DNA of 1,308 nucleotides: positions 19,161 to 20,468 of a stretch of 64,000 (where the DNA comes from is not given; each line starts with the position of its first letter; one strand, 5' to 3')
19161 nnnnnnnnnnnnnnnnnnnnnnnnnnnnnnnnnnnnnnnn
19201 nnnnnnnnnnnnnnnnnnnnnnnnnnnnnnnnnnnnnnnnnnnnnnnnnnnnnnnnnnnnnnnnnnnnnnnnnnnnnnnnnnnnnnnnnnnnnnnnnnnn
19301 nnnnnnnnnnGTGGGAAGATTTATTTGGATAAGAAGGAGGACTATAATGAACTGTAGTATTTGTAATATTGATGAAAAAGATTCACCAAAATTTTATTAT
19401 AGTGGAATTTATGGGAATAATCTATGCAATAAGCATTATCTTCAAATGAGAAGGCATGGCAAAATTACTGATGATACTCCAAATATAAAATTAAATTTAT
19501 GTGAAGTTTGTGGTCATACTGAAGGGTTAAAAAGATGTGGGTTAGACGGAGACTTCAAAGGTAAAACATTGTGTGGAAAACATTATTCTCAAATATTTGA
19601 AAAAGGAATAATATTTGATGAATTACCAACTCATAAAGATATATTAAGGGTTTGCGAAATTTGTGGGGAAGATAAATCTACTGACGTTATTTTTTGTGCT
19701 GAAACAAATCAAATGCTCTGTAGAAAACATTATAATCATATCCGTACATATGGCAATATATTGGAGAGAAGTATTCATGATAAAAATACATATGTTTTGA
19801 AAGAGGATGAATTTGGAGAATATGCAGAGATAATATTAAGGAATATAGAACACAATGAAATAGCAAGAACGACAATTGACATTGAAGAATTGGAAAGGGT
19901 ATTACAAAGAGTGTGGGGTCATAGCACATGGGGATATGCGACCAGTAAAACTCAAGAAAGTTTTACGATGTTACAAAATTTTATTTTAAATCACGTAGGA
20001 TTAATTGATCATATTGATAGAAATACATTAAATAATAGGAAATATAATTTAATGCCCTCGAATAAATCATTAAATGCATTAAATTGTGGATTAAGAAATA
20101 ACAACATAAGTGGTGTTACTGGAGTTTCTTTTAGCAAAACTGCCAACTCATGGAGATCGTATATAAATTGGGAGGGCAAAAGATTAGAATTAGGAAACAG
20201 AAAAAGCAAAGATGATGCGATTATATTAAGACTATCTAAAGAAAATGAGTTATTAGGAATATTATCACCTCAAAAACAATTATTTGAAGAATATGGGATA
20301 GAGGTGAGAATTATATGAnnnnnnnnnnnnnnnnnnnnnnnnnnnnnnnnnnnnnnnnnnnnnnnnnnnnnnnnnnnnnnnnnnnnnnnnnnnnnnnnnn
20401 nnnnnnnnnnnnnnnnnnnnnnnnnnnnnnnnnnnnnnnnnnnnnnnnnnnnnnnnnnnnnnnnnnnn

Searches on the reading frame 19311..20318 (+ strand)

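Call 11: search_protein_families(library=phrogs, proteins=[window:19311-20318:+], max_evalue=0.001)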
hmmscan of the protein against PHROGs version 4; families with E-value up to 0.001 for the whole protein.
window:19311-20318:+ (335 aa): 8 families
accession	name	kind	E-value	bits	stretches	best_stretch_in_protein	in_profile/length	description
phrog_99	-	DNA, RNA and nucleotide metabolism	1.2e-24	88.7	1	231-316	177-261/383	HNH endonuclease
phrog_4578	-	DNA, RNA and nucleotide metabolism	1.8e-19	70.9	1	231-316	31-116/130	HNH endonuclease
phrog_13470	-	DNA, RNA and nucleotide metabolism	1.2e-08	36.2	1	237-316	68-144/152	HNH endonuclease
phrog_3593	-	DNA, RNA and nucleotide metabolism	1.6e-07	32.2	1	231-303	112-185/210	HNH endonuclease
phrog_374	-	DNA, RNA and nucleotide metabolism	4.1e-06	26.9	1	232-319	326-411/617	HNH endonuclease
phrog_1271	-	DNA, RNA and nucleotide metabolism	8.7e-05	23.1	1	33-144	49-148/361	HNH endonuclease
phrog_5351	-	DNA, RNA and nucleotide metabolism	9.1e-05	23.7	1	38-159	23-122/171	HNH endonuclease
phrog_953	-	DNA, RNA and nucleotide metabolism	0.00039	20.9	1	252-316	298-363/420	HNH endonuclease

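Call 29: search_protein_families(library=pfam, proteins=[window:19311-20318:+], max_evalue=0.05)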
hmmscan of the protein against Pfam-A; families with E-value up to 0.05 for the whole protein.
window:19311-20318:+ (335 aa): 1 family
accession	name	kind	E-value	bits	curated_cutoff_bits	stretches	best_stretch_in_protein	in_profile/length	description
PF13392.12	HNH_3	-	0.0015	18.5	24.8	1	232-256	21-45/46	HNH endonuclease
